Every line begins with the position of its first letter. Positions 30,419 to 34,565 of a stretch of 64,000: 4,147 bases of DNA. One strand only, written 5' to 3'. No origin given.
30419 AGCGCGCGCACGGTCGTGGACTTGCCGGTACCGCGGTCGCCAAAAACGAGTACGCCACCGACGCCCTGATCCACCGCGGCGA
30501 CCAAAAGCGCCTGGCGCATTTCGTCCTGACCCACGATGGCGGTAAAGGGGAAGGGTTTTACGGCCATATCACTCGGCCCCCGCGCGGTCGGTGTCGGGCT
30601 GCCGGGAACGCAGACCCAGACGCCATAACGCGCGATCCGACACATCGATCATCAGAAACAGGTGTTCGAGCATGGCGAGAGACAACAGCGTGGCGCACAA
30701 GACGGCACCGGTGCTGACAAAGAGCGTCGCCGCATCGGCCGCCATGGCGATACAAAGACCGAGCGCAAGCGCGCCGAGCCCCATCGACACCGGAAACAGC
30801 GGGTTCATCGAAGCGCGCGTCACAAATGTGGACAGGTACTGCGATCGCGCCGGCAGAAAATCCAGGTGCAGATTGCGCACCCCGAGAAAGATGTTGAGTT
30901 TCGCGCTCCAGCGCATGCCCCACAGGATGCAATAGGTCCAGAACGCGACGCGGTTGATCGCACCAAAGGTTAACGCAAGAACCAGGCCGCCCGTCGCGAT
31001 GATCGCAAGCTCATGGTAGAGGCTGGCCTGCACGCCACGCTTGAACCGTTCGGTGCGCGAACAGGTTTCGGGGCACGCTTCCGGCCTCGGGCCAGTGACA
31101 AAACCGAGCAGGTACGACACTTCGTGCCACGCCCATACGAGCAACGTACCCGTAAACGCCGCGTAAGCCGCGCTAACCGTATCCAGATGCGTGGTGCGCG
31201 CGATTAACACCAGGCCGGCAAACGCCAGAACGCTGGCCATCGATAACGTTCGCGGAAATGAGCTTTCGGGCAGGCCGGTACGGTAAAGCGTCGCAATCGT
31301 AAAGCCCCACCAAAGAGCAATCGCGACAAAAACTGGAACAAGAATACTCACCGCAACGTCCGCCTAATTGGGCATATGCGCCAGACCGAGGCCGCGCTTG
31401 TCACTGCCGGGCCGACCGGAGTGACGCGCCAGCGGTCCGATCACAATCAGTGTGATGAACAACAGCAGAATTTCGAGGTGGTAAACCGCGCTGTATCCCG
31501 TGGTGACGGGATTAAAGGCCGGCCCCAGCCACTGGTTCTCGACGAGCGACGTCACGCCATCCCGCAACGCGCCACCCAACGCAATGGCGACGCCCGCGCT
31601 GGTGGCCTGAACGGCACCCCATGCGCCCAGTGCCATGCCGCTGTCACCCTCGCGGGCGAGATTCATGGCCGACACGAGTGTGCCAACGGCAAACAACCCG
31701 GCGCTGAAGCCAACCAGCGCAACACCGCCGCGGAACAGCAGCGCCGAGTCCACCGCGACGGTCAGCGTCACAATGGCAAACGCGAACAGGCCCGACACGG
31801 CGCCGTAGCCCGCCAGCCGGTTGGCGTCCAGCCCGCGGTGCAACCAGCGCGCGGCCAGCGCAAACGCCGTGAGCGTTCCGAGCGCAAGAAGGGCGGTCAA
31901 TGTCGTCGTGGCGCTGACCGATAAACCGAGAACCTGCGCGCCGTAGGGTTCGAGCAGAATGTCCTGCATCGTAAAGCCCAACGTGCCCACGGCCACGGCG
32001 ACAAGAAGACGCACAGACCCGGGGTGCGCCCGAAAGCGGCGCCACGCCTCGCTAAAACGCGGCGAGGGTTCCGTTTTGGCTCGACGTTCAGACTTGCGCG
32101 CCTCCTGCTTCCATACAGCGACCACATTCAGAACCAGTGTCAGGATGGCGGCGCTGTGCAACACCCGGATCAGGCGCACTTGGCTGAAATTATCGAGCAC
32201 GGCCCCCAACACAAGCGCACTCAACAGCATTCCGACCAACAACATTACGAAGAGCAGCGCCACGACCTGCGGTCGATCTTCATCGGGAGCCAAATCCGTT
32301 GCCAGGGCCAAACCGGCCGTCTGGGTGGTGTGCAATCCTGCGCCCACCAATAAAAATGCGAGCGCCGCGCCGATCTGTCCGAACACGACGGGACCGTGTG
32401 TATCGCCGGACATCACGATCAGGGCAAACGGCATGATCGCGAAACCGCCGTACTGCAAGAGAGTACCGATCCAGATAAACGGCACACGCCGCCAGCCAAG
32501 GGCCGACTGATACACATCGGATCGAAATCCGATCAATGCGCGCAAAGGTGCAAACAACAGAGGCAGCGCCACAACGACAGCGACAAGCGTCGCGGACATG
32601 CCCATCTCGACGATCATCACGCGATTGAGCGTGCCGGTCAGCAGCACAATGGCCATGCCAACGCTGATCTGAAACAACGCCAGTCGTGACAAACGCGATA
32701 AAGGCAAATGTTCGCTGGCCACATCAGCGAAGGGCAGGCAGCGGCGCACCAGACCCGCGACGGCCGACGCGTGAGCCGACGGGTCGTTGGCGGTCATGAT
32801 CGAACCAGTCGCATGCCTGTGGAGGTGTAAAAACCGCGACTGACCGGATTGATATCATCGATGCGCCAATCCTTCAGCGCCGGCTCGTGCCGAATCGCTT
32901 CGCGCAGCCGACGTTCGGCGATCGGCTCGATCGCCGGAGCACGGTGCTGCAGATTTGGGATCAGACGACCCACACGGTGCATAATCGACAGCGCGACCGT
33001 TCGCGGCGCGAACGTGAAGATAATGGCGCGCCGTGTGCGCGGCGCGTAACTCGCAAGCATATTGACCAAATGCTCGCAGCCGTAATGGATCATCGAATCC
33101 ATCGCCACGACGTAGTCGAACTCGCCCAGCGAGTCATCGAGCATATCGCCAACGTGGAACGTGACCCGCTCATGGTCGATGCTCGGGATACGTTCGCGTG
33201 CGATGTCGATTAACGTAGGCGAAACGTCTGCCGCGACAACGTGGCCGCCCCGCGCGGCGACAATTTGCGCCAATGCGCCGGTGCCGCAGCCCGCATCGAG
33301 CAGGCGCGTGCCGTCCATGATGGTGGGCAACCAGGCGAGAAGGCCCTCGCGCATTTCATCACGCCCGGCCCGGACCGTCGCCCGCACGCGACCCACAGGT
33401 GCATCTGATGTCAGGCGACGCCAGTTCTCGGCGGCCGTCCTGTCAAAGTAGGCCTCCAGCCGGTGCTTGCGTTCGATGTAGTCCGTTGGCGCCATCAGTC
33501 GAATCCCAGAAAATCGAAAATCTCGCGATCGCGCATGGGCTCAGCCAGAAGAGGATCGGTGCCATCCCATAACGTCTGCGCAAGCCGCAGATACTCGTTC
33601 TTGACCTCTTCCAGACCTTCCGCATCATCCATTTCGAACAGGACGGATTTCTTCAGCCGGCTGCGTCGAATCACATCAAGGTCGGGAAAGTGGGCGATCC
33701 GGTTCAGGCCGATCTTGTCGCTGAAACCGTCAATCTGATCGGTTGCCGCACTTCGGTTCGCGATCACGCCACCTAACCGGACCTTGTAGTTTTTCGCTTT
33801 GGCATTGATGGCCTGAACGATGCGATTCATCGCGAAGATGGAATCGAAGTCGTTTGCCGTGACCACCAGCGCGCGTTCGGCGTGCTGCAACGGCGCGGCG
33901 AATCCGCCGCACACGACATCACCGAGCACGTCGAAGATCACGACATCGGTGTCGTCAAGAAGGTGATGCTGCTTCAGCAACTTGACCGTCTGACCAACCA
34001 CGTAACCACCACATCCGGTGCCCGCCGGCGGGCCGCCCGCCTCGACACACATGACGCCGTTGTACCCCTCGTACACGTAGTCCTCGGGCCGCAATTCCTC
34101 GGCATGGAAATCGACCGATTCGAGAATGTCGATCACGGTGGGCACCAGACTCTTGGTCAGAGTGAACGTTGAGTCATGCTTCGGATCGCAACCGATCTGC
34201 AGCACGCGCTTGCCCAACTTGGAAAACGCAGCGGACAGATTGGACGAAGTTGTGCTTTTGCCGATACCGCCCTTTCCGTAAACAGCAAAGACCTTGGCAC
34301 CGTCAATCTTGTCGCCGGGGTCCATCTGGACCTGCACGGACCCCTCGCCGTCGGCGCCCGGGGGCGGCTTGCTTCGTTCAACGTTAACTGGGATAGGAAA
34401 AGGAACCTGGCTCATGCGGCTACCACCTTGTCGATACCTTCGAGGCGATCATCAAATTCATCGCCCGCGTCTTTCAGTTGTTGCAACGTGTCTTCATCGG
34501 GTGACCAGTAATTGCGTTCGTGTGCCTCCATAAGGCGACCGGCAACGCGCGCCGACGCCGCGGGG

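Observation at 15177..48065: Photosynthesis gene cluster with antenna, pigment and regulator genes but no reaction-centre, cyclase or carotenoid-desaturase genes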

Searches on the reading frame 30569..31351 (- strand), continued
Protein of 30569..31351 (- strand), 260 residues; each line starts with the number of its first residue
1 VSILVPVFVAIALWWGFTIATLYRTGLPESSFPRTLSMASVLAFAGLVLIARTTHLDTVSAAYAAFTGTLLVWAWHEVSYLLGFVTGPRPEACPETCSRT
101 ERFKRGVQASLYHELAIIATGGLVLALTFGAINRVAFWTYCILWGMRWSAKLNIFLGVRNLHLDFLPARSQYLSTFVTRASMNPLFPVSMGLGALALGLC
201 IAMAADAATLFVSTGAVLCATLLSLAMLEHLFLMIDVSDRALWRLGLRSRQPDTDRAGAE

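Call 69: list_cluster_members(proteins=[P0161, P0168, P0239, P0134, P0220, P0238, P0149, P0344, P0332, P0323])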
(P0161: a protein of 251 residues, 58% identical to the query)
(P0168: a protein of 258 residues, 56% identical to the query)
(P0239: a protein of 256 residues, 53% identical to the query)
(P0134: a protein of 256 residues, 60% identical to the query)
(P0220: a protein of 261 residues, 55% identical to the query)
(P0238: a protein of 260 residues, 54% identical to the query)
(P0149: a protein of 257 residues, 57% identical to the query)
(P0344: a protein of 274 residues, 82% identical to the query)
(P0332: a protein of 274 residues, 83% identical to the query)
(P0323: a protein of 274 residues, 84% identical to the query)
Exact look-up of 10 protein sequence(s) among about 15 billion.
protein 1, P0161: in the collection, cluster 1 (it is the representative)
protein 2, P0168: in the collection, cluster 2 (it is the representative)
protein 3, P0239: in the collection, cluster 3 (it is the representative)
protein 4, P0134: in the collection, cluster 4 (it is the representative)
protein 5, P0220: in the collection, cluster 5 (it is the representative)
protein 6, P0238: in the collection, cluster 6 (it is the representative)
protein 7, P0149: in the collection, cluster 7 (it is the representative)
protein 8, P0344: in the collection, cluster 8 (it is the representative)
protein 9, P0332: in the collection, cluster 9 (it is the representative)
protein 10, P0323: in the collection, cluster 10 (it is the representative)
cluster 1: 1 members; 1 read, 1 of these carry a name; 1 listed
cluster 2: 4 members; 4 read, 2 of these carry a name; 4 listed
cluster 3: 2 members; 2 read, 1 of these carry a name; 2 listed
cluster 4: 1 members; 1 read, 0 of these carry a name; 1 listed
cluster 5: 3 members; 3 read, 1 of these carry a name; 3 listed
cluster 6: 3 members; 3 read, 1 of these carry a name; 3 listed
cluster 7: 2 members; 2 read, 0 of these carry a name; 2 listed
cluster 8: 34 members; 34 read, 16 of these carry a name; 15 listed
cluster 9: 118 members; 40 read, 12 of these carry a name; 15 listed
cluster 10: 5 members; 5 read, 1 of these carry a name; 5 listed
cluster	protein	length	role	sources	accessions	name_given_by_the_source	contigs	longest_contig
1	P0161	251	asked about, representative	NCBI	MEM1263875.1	MAG: photosynthetic reaction center subunit H [Pseudomonadota bacterium]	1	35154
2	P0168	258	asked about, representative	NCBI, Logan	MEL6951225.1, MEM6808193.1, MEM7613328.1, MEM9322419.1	MAG: photosynthetic reaction center subunit H [Pseudomonadota bacterium]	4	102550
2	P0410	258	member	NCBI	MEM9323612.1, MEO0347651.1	MAG: photosynthetic reaction center subunit H [Pseudomonadota bacterium]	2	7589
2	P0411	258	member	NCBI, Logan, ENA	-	-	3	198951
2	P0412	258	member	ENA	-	-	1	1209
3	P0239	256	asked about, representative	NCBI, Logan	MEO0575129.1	MAG: photosynthetic reaction center subunit H [Pseudomonadota bacterium]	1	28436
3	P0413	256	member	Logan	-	-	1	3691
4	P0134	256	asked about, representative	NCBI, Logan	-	-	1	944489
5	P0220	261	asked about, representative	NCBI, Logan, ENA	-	-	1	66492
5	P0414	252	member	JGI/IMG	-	photosynthetic reaction center H subunit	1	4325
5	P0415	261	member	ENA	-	-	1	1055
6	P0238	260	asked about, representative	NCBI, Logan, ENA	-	-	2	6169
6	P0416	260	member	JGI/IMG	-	photosynthetic reaction center H subunit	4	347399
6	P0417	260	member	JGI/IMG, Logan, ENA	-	-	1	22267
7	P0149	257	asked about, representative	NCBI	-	-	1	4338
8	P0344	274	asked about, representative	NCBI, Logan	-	-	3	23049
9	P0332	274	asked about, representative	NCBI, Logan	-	-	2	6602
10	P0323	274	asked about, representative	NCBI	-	-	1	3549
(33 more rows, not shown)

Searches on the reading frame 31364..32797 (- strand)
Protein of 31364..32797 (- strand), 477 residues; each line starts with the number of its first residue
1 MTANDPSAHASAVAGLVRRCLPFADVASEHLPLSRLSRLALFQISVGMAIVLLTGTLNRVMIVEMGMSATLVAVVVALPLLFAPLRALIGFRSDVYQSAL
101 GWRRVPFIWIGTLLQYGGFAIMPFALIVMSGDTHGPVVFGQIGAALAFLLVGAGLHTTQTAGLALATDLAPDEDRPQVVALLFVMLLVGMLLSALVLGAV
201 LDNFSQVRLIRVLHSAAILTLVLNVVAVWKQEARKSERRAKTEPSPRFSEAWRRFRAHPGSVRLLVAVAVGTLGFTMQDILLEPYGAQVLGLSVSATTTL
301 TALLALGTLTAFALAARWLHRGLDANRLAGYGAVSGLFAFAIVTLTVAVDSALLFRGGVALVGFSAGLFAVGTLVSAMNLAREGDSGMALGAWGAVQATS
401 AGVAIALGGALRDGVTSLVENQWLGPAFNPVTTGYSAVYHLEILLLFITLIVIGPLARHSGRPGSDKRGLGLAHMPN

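Call 6: search_protein_families(library=ncbifam, proteins=[window:31364-32797:-])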
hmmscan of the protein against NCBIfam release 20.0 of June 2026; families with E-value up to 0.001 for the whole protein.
window:31364-32797:- (477 aa): 1 family
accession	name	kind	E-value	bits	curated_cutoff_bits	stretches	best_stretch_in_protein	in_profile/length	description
TIGR00880.1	2_A_01_02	superfamily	1.2e-05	25.5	131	1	146-223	56-132/141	multidrug resistance protein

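Call 48: search_protein_families(library=pfam, proteins=[window:31364-32797:-], max_evalue=0.01)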
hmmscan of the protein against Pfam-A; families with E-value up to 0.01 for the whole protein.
window:31364-32797:- (477 aa): 2 families
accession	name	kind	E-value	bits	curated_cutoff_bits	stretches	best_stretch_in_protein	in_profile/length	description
PF03209.21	PUCC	-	2.4e-137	458.7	21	1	56-459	1-399/401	PUCC protein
PF07690.21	MFS_1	-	5.7e-20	72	33.4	1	40-403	2-345/347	Major Facilitator Superfamily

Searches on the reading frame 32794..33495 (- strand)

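Call 6: search_protein_families(library=ncbifam, proteins=[window:32794-33495:-])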
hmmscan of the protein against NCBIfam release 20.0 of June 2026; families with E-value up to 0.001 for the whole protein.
window:32794-33495:- (233 aa): 35 families (the best 25 are shown)
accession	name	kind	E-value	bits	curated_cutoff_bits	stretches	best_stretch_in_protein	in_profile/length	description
TIGR02021.1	BchM-ChlM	equivalog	2.6e-68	229.7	158.9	1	9-229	1-217/218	magnesium protoporphyrin IX methyltransferase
NF043040.1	corrin_prot_MT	hypoth_equivalog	6.1e-13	48.7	180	1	61-131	41-116/216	corrinoid protein-associated methyltransferase CpaM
TIGR01983.1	UbiG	equivalog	7e-09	35.3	102.95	1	58-138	46-129/228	bifunctional 2-polyprenyl-6-hydroxyphenol methylase/3-demethylubiquinol 3-O-methyltransferase UbiG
NF041820.1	daptide_MTase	equivalog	1.2e-07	31.4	175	1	52-130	29-109/243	daptide-type RiPP biosynthesis methyltransferase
NF011529.0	PRK14968.1-3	equivalog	2.5e-07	30.3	162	1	60-130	33-103/198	putative methyltransferase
NF047649.1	MTase_UXPK_star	exception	4.2e-07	29.3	460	1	58-130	74-151/283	methyltransferase/UXPK-star double selenoprotein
TIGR01934.1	MenG_MenH_UbiE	subfamily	6.1e-07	29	158.35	1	61-119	39-98/223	ubiquinone/menaquinone biosynthesis methyltransferase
TIGR02072.1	BioC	equivalog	9.1e-07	28.9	184.95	1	47-123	18-93/244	malonyl-ACP O-methyltransferase BioC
NF004851.0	PRK06202.1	equivalog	1.2e-06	28.2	243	1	60-161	59-165/237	hypothetical protein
NF011486.0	PRK14896.1-1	equivalog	1.2e-06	27.9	450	1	55-208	43-193/284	16S ribosomal RNA methyltransferase A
NF041537.1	ArsM_AhpD_UU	exception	1.3e-06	27.5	510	1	57-130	72-150/345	arsenite methyltransferase/AhpD domain selenoprotein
TIGR03534.1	RF_mod_PrmC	equivalog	2.1e-06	27.4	199.1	1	62-131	89-162/253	peptide chain release factor N(5)-glutamine methyltransferase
NF001244.0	PRK00216.1-5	equivalog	3e-06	26.7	216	1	62-120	49-111/236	bifunctional demethylmenaquinone methyltransferase/2-methoxy-6-polyprenyl-1,4-benzoquinol methylase UbiE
NF007610.0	PRK10258.1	equivalog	3.7e-06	26.5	342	1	52-103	34-84/251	malonyl-ACP O-methyltransferase BioC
NF045667.1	MTase_DVU1556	equivalog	6.6e-06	25.7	155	1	44-105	6-67/213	DVU_1556 family methyltransferase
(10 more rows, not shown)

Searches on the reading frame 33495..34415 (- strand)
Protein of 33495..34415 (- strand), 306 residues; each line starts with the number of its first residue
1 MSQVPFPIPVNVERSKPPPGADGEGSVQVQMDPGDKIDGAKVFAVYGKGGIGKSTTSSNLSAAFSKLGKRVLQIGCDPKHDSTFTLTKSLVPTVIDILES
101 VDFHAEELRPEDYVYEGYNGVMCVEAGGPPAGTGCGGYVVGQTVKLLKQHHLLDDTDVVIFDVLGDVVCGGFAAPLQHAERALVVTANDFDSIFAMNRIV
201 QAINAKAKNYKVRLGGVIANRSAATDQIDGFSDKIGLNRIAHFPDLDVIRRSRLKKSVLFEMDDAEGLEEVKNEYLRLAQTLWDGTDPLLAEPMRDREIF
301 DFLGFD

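Call 6: search_protein_families(library=ncbifam, proteins=[window:33495-34415:-])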
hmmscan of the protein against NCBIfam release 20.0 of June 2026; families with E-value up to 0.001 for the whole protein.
window:33495-34415:- (306 aa): 14 families
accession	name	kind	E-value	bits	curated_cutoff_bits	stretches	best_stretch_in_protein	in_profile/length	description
TIGR01281.1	DPOR_bchL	equivalog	2.9e-133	443.3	345.15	1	42-304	2-265/268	ferredoxin:protochlorophyllide reductase (ATP-dependent) iron-sulfur ATP-binding protein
TIGR01287.1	nifH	equivalog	3.1e-68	230.1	394.35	1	42-302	2-264/275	nitrogenase iron protein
NF033200.1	F430_CfbC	exception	1.3e-64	218.1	402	1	42-301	2-257/260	Ni-sirohydrochlorin a,c-diamide reductive cyclase ATP-dependent reductase subunit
NF009701.0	PRK13230.1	subfamily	1.1e-63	214.9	350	1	41-301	2-276/291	nitrogenase reductase-like protein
NF009702.0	PRK13231.1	equivalog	1e-54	185.5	427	1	41-302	3-258/264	nitrogenase reductase-like protein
TIGR02016.1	BchX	equivalog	1.4e-51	175.6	331.2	1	42-262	2-232/296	chlorophyllide a reductase iron protein subunit X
TIGR01969.1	minD_arch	subfamily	1e-11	44.5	201.75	1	44-257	5-208/251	cell division ATPase MinD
TIGR01968.1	minD_bact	equivalog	4.8e-11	42.5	212.9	1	46-99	8-64/261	septum site-determining protein MinD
NF041546.1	ParA_partition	equivalog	4.3e-06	26.4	180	1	47-80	7-40/203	ParA family partition ATPase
TIGR00345.1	GET3_arsA_TRC40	subfamily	4.6e-06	26.4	135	1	46-86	3-43/299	TRC40/GET3/ArsA family transport-energizing ATPase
NF053622.1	ATPseBagAMYCTU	equivalog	4.9e-05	22.9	400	1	36-75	3-42/325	ATPase BagA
TIGR03371.1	cellulose_yhjQ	equivalog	0.00037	20.1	157.85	0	45-84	6-46/246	cellulose biosynthesis protein BcsQ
TIGR04291.1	arsen_driv_ArsA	equivalog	0.00049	18.9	650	1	41-90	321-370/565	arsenical pump-driving ATPase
TIGR03815.1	CpaE_hom_Actino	equivalog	0.00065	18.9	154.45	0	156-210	223-276/340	septum site-determining protein Ssd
